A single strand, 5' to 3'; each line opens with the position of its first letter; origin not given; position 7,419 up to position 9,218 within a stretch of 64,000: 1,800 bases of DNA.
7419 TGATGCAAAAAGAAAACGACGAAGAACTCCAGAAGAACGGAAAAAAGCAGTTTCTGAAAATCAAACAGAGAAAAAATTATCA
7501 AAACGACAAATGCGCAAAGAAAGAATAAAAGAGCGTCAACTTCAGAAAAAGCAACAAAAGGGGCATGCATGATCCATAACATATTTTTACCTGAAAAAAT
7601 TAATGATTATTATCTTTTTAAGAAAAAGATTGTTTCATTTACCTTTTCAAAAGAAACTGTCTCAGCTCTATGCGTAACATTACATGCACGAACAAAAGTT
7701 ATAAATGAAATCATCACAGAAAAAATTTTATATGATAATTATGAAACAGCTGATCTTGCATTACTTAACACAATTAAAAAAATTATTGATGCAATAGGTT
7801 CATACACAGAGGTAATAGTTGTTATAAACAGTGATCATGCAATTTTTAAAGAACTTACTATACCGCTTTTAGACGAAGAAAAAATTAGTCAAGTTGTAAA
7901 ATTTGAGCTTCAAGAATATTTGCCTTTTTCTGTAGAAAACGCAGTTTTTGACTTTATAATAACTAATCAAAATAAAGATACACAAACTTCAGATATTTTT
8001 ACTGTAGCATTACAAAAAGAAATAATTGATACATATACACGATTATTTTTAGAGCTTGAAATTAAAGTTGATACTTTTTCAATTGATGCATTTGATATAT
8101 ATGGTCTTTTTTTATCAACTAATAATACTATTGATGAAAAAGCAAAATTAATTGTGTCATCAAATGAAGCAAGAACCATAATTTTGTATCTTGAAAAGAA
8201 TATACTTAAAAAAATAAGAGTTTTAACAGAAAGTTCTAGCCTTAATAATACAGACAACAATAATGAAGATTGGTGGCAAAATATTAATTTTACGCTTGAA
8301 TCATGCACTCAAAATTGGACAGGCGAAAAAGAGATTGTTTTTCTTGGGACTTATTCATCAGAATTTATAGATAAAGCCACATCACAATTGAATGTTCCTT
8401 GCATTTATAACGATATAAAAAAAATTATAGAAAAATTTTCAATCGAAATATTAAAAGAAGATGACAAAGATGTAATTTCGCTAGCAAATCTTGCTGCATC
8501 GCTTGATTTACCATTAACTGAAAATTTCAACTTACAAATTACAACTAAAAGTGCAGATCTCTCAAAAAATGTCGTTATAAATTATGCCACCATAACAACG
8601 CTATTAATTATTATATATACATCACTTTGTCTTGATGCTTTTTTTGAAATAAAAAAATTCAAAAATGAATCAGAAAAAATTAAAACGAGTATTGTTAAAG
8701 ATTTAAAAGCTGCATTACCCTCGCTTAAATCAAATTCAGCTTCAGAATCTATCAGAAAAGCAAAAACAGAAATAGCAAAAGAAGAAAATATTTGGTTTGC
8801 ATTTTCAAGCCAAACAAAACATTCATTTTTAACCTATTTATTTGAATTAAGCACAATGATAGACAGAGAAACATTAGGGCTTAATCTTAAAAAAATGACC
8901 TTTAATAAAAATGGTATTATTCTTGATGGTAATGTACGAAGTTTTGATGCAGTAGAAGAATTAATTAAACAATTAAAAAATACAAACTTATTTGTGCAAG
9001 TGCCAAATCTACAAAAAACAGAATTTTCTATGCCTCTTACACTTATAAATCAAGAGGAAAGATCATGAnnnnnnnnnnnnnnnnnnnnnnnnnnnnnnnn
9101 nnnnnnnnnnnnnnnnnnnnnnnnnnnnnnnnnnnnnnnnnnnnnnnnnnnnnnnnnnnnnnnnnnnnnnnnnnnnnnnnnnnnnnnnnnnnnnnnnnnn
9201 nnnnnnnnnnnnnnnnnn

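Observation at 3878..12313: One translationally coupled operon with two paralogous secretins flanking a GspL/M-like (PilMN/O-like) pair, led by a GspC-like gene, and no ATPase, platform or pilin genes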

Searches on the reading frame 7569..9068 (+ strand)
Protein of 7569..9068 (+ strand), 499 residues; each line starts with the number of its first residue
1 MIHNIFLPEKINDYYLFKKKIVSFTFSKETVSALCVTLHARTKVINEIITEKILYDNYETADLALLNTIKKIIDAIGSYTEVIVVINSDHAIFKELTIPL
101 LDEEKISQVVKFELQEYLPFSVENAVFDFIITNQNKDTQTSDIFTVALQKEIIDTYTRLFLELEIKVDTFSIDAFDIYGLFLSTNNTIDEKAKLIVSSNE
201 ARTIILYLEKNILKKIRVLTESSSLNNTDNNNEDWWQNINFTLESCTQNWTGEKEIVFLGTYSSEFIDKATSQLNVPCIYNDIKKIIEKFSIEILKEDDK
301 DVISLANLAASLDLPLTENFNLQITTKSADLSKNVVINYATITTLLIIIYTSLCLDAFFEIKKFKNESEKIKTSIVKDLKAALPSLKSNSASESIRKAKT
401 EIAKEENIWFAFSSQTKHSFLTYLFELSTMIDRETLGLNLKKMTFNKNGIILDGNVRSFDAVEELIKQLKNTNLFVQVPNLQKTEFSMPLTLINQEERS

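Call 3: search_protein_families(library=pfam, proteins=[window:7569-9068:+], max_evalue=0.1)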
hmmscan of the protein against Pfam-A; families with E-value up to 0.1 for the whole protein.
window:7569-9068:+ (499 aa): 3 families
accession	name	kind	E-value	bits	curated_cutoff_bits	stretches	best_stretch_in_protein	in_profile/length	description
PF11104.14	PilM_2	-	1.2e-10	41.3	27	1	44-177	26-162/340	Type IV pilus assembly protein PilM;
PF05137.18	PilN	-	0.0042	17.5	22.8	1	437-478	13-54/78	Fimbrial assembly protein (PilN)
PF05134.19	T2SSL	-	0.0078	16.1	25.5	1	77-175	44-136/231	Type II secretion system (T2SS), protein L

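Call 4: search_protein_families(library=ncbifam, proteins=[window:7569-9068:+], max_evalue=0.1)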
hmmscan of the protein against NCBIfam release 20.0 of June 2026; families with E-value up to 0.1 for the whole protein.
window:7569-9068:+ (499 aa): 2 families
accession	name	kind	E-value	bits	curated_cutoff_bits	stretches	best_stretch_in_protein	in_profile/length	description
NF045709.1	Amuc_1101_fam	equivalog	4.7e-08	32.3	650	1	69-210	58-197/608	Amuc_1101 family PilM-like pilus complex protein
TIGR01175.1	pilM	subfamily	5.6e-08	32.2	133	1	48-177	36-169/348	type IV pilus assembly protein PilM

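Call 10: find_encoding_contigs(protein=window:7569-9068:+, flank=10000, max_places=6)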
Protein window:7569-9068:+ (499 aa): no gene with exactly this product is on record in the collection.

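Call 12: find_homologous_proteins(query=window:7569-9068:+, max_evalue=0.001)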
Query window:7569-9068:+ (499 aa): 14 proteins with E <= 0.001 among 8000 candidates.
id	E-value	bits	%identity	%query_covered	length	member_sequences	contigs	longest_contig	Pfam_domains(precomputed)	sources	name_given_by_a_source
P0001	0.0e+0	1049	100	100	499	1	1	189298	PF11104.15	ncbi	-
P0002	3.9e-226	769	74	100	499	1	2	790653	PF11104.15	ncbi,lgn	-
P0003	4.2e-185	634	60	100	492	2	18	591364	PF11104.15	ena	-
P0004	1.9e-180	619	60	100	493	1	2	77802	PF11104.15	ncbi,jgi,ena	jgi:hypothetical protein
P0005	1.2e-132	461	47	100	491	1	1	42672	PF11104.15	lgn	-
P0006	4.2e-103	364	59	62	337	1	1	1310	PF11104.15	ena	-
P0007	2.6e-77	279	34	98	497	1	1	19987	PF05134.20,PF11104.15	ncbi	-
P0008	7.4e-75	271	34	99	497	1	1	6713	PF11104.15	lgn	-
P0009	2.7e-67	246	33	98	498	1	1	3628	PF11104.15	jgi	-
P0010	6.1e-52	195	28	99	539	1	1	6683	PF05134.20,PF11104.15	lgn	-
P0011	5.2e-50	189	28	99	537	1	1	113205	PF11104.15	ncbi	-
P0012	2.0e-49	187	27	99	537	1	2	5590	PF11104.15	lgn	-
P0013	7.0e-24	103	23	89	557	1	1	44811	PF11104.15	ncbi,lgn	-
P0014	3.5e-23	100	23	92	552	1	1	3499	PF11104.15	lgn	-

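Call 13: find_encoding_contigs(protein=P0001, flank=10000, max_places=2)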
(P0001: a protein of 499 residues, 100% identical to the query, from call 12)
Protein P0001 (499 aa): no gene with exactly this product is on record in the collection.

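Call 14: find_encoding_contigs(protein=P0002, flank=10000, max_places=2)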
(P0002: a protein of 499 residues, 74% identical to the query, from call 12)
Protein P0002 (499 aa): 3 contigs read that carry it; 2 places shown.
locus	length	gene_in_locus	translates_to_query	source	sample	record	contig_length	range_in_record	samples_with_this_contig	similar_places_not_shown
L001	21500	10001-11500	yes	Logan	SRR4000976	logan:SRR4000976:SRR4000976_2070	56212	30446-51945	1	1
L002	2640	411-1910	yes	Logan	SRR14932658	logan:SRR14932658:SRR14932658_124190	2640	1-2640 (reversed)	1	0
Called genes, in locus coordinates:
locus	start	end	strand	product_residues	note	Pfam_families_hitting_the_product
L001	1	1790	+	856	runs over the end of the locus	PF02861:Clp_N, PF23569:NBD_SMAX1, PF00004:AAA, PF17871:AAA_lid_9, PF00004:AAA, PF07724:AAA_2, PF07728:AAA_5, PF10431:ClpB_D2-small, +6 more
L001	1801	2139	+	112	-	-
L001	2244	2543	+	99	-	PF03840:SecG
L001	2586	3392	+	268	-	PF02405:MlaE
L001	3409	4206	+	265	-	PF00005:ABC_tran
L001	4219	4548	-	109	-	PF07784:DUF1622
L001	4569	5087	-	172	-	PF22769:DCD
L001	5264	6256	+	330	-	PF00493:MCM (weak), PF20030:bpMoxR, PF07726:AAA_3, PF07728:AAA_5, PF00004:AAA (faint), PF17863:AAA_lid_2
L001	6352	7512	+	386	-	PF11356:T2SSC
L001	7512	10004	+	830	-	PF21305:type_II_gspD_N0 (faint), PF03958:Secretin_N, PF00263:Secretin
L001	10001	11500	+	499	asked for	PF11104:PilM_2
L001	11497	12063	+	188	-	-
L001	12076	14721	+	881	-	PF03958:Secretin_N (weak), PF00263:Secretin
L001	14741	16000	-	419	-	PF03952:Enolase_N, PF00113:Enolase_C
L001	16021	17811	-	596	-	PF01336:tRNA_anti-codon, PF00152:tRNA-synt_2, PF02938:GAD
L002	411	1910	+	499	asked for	PF11104:PilM_2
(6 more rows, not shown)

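Call 15: find_encoding_contigs(protein=P0011, flank=10000, max_places=2)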
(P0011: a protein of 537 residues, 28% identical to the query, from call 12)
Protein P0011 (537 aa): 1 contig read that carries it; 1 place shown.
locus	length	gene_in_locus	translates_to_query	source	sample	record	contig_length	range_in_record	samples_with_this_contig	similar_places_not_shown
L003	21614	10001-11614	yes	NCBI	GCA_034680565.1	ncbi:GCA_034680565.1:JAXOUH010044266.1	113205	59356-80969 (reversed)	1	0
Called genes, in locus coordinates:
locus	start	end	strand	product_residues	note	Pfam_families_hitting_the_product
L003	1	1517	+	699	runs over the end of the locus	PF00586:AIRS, PF02769:AIRS_C, PF02844:GARS_N, PF01071:GARS_A, PF02843:GARS_C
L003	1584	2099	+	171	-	-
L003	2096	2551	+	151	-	-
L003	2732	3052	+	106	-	-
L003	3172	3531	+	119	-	-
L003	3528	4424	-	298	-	PF00892:EamA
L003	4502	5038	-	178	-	PF22769:DCD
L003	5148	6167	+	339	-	PF00493:MCM (faint), PF20030:bpMoxR, PF00004:AAA (faint), PF07726:AAA_3, PF07728:AAA_5, PF17863:AAA_lid_2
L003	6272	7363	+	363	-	PF11356:T2SSC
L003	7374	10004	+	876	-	PF21305:type_II_gspD_N0 (faint), PF03958:Secretin_N (weak), PF00263:Secretin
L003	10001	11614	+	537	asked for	PF11104:PilM_2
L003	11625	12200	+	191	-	-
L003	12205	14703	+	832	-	PF03958:Secretin_N, PF00263:Secretin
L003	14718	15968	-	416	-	PF03952:Enolase_N, PF00113:Enolase_C, PF13378:MR_MLE_C (weak)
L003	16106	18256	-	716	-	PF03571:Peptidase_M49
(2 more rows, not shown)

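Call 16: find_encoding_contigs(protein=P0013, flank=10000, max_places=2)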
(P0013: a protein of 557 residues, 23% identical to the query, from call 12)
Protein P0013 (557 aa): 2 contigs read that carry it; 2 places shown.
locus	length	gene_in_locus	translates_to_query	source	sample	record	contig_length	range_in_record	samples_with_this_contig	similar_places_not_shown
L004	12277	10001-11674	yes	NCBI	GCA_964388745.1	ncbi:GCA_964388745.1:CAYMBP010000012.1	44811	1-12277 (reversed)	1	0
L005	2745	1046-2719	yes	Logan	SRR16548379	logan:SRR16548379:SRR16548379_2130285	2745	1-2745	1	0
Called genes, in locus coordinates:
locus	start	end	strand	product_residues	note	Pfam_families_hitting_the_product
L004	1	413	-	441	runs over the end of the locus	PF02878:PGM_PMM_I, PF02879:PGM_PMM_II, PF02880:PGM_PMM_III, PF00408:PGM_PMM_IV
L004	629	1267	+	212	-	PF01810:LysE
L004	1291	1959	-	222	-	PF12844:HTH_19, PF13443:HTH_26, PF13560:HTH_31 (weak), PF01381:HTH_3, PF00717:Peptidase_S24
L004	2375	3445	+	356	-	-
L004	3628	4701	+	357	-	-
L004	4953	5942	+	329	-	PF00493:MCM, PF20030:bpMoxR, PF05496:RuvB_N (faint), PF00004:AAA (faint), PF07726:AAA_3, PF07728:AAA_5, PF17863:AAA_lid_2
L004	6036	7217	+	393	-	PF11356:T2SSC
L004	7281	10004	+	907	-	PF21305:type_II_gspD_N0, PF03958:Secretin_N, PF00263:Secretin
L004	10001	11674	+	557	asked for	PF11104:PilM_2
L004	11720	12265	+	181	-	-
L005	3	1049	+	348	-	?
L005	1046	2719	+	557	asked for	PF11104:PilM_2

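Call 17: find_encoding_contigs(protein=P0007, flank=10000, max_places=2)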
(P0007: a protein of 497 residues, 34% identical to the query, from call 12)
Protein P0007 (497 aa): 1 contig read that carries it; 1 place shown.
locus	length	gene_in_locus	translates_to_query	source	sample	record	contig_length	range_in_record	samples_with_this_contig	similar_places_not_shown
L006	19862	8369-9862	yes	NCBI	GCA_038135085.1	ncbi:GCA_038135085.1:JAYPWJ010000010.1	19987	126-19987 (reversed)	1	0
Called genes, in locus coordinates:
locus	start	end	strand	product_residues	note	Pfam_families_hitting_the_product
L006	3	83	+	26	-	?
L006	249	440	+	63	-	PF03840:SecG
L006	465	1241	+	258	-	PF02405:MlaE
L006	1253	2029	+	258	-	PF00005:ABC_tran, PF13304:AAA_21 (faint)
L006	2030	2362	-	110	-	PF07784:DUF1622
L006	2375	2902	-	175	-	PF22769:DCD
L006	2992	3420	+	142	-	-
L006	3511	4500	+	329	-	PF00493:MCM (weak), PF20030:bpMoxR, PF00004:AAA (faint), PF07726:AAA_3, PF07728:AAA_5, PF17863:AAA_lid_2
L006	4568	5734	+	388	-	PF11356:T2SSC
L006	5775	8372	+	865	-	-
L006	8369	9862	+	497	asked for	PF11104:PilM_2, PF05134:T2SSL (faint)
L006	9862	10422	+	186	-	-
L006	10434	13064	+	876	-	PF03958:Secretin_N (weak), PF00263:Secretin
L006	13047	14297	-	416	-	PF03952:Enolase_N, PF00113:Enolase_C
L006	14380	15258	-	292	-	PF00152:tRNA-synt_2, PF02938:GAD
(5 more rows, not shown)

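Call 18: find_encoding_contigs(protein=P0003, flank=10000, max_places=2)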
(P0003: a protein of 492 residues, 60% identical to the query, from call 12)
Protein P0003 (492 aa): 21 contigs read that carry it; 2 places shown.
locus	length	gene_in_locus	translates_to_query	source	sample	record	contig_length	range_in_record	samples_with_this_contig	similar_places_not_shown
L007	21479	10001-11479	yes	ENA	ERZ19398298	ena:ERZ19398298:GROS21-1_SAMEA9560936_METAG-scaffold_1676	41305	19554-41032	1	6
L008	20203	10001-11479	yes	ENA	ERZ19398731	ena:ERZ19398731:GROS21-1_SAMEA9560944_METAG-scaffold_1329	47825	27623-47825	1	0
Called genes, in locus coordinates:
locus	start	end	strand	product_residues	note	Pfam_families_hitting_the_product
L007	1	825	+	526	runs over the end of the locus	PF03023:MurJ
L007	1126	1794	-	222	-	-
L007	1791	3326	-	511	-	PF00004:AAA (faint), PF13541:ChlI, PF00158:Sigma54_activat (weak), PF01078:Mg_chelatase, PF07728:AAA_5, PF00493:MCM (weak), PF13335:Mg_chelatase_C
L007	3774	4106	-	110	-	PF07784:DUF1622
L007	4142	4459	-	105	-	-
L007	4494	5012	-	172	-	PF22769:DCD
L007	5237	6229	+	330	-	PF00493:MCM (weak), PF20030:bpMoxR, PF00158:Sigma54_activat (faint), PF07726:AAA_3, PF07728:AAA_5, PF00004:AAA (faint), PF17863:AAA_lid_2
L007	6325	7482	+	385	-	PF11356:T2SSC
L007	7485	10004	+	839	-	PF21305:type_II_gspD_N0 (weak), PF03958:Secretin_N, PF00263:Secretin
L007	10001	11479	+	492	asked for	PF11104:PilM_2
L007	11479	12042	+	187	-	-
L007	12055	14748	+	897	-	PF21305:type_II_gspD_N0 (faint), PF03958:Secretin_N (weak), PF00263:Secretin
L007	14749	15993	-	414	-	PF03952:Enolase_N, PF00113:Enolase_C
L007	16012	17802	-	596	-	PF01336:tRNA_anti-codon, PF00152:tRNA-synt_2, PF01409:tRNA-synt_2d (faint), PF02938:GAD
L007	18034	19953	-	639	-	-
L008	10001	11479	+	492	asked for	PF11104:PilM_2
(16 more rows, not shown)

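Call 25: find_related_loci(query=A2, collection=genome_contigs, flank=10000)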
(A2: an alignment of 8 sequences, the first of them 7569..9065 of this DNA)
Query A2 (499 aa) in genome_contigs; peptide patterns used: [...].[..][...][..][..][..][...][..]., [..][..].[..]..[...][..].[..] (x = any residue, [..] = any of these).
111 stretches matched a pattern; 10 encode a relative of the query (tblastn E <= 1e-3); 10 distinct loci.
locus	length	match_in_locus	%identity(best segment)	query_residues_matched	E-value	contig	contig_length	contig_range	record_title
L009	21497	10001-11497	74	1-499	0e+0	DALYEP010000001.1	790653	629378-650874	MAG TPA_asm: Candidatus Babeliales bacterium isolate CTOTU14257 NODE_1_length_790653_cov_10.893357, whole genome shotgun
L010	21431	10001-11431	35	1-492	4e-87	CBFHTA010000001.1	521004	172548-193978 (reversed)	MAG: Candidatus Babelota bacterium isolate Co_bin_40_indper genome assembly, contig: Co_bin_40_indper_c1, whole genome s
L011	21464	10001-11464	34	1-495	1e-86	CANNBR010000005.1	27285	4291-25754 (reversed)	MAG: bacterium isolate ZH-3nov15-28 genome assembly, contig: ZH-3nov15-C1569, whole genome shotgun sequence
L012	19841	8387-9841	34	4-492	2e-82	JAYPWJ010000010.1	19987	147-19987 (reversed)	MAG: bacterium isolate 139588_S189_metabat_bins_2.tsv.014 NODE_2780_length_19987_cov_4.304887, whole genome shotgun sequ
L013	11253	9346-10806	35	1-499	4e-82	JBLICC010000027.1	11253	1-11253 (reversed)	MAG: Alteromonas naphthalenivorans isolate 3300053698_98 Ga0535657_0010211, whole genome shotgun sequence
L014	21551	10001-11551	27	1-492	1e-57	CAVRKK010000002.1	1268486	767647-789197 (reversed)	MAG: uncultured bacterium isolate MFD05580.bin.1.97 genome assembly, contig: contig_40248, whole genome shotgun sequence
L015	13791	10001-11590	27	1-492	3e-57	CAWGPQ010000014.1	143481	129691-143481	MAG: uncultured bacterium isolate MFD04492.bin.1.190 genome assembly, contig: contig_61536, whole genome shotgun sequenc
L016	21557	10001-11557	27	1-492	9e-56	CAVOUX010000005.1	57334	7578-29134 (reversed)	MAG: uncultured bacterium isolate MFD10064.bin.2.104 genome assembly, contig: contig_16106, whole genome shotgun sequenc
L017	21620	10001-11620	31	1-496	6e-55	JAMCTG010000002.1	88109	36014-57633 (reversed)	MAG: Candidatus Dependentiae bacterium isolate FK_Sedi_A_Bin.178 NODE_388_length_88109_cov_13.5989, whole genome shotgun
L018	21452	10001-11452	31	4-492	2e-66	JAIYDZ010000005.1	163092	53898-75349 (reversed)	MAG: Proteobacteria bacterium isolate H1_MAG_00051 pond_H1_MAG_00051_000000000005, whole genome shotgun sequence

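Call 47: search_solved_structures(query=A1, max_evalue=10)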
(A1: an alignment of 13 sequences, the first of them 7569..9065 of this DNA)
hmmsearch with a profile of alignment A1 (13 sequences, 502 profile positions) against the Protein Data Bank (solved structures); distinct sequences matched with E-value up to 10: 5.
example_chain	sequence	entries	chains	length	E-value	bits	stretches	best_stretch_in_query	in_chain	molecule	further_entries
3jc8_Ma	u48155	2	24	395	7.1e-16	61.3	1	51-230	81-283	Type IV pilus biogenesis protein PilM | PilM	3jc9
2ych_A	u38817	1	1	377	1.8e-11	46.7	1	60-225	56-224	COMPETENCE PROTEIN PILM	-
5eox_A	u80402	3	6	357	1.7e-08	36.9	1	21-213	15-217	Type 4 fimbrial biogenesis protein PilM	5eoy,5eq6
5eou_A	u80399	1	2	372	1.9e-08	36.8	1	21-213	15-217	Type 4 fimbrial biogenesis protein PilM,Type 4 fimbrial biogenesis protein PilN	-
4oyd_B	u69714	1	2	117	0.33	12.9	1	329-397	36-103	Computationally designed Inhibitor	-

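Call 55: predict_structure(alignment_id=A1)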
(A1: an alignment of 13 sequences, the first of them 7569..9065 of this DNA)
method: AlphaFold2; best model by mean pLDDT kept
length: 499 residues; sequences in the alignment: 13
mean_pLDDT: 82.5   pTM: 0.64
mean pLDDT of the five models: 82.5, 81.0, 77.5, 76.9, 76.2
residues with pLDDT >= 90: 140; 70-90: 295; 50-70: 54; < 50: 10
segments of 3 or more residues with pLDDT < 50: 325-329, 497-499
pLDDT, mean of each block of 10 residues (from residue 1): 60 84 91 93 91 90 92 92 93 92 87 87 89 92 93 90 89 93 79 88 90 90 59 83 87 89 82 86 87 77 86 85 58 67 83 87 85 80 76 76 68 62 73 81 75 85 85 78 82 55
secondary structure, 60 per line:
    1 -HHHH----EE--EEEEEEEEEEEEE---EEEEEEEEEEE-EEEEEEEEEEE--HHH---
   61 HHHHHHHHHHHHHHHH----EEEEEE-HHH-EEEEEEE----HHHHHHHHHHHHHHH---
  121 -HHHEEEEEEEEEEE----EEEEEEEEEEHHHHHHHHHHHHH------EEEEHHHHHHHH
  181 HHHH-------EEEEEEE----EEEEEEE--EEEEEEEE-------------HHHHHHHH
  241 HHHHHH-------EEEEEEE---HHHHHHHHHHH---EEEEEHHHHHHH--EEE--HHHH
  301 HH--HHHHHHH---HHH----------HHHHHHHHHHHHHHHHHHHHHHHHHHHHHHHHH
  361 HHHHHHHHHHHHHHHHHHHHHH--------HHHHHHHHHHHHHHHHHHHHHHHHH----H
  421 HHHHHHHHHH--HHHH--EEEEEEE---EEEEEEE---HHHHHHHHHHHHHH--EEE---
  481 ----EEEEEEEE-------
elements in order: H2-5 E14-26 E30-40 E42-52 H61-76 E81-86 E92-98 H103-117 E125-135 E140-149 H150-162 E169-172 H173-184 E192-198 E203-209 E212-219 H233-246 E254-260 H264-274 E278-282 H283-289 E292-294 H297-302 H305-311 H328-382 H391-415 H420-430 H433-436 E439-445 E449-455 H459-472 E475-477 E485-492

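Call 63: fold_search(model_id=the predicted structure, library=pdb)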
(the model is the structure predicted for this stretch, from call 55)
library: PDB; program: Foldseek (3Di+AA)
matches with E <= 10: 1470; with E <= 0.001: 138
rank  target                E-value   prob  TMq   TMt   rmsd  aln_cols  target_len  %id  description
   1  5eox_B                6.3e-17  1.00  0.43  0.57   6.4       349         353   11  Pseudomonas aeruginosa PilM bound to ADP (released 2016-04-27)
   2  5eoy_A                1.5e-16  1.00  0.43  0.56   6.6       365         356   11  Pseudomonas aeruginosa SeMet-PilM bound to ADP (released 2016-04-27)
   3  5eoy_B                1.6e-16  1.00  0.45  0.60   6.1       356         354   12  Pseudomonas aeruginosa SeMet-PilM bound to ADP (released 2016-04-27)
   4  5eq6_B                2.4e-16  1.00  0.40  0.53   7.3       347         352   12  Pseudomonas aeruginosa PilM bound to AMP-PNP (released 2016-04-27)
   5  5eou_B                5.4e-16  1.00  0.48  0.66   4.9       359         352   12  Pseudomonas aeruginosa PilM:PilN1-12 bound to ATP (released 2016-04-27)
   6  5eq6_A                5.7e-16  1.00  0.43  0.56   6.5       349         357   12  Pseudomonas aeruginosa PilM bound to AMP-PNP (released 2016-04-27)
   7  5eox_A                1.3e-15  1.00  0.41  0.54   6.5       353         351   14  Pseudomonas aeruginosa PilM bound to ADP (released 2016-04-27)
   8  3jc8_Ma               4.1e-15  1.00  0.48  0.66   4.4       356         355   12  Architectural model of the type IVa pilus machine in a piliated state (released 2016-03-16)
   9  5eou_A                1.0e-14  1.00  0.44  0.63   5.7       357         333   11  Pseudomonas aeruginosa PilM:PilN1-12 bound to ATP (released 2016-04-27)
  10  2ych_A                3.3e-14  1.00  0.48  0.69   4.7       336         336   14  PilM-PilN type IV pilus biogenesis complex (released 2011-05-11)
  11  3wt0_C                8.5e-12  1.00  0.35  0.45   9.1       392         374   12  Crystal Structure Analysis of Cell Division Protein (released 2015-04-29)
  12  3wt0_D                1.5e-11  1.00  0.35  0.44   9.3       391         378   12  Crystal Structure Analysis of Cell Division Protein (released 2015-04-29)
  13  3hrg                  2.2e-11  1.00  0.37  0.64   6.7       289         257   12  Crystal structure of Bacteroides thetaiotaomicron BT_3980, protein with actin-like ATPase fold and unknown function (NP_ (released 2009-06-23)
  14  3wt0_A                3.5e-11  1.00  0.36  0.46   9.2       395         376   11  Crystal Structure Analysis of Cell Division Protein (released 2015-04-29)
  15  3wqt_A                7.7e-11  1.00  0.34  0.43   9.3       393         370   13  Staphylococcus aureus FtsA complexed with AMPPNP (released 2014-10-08)
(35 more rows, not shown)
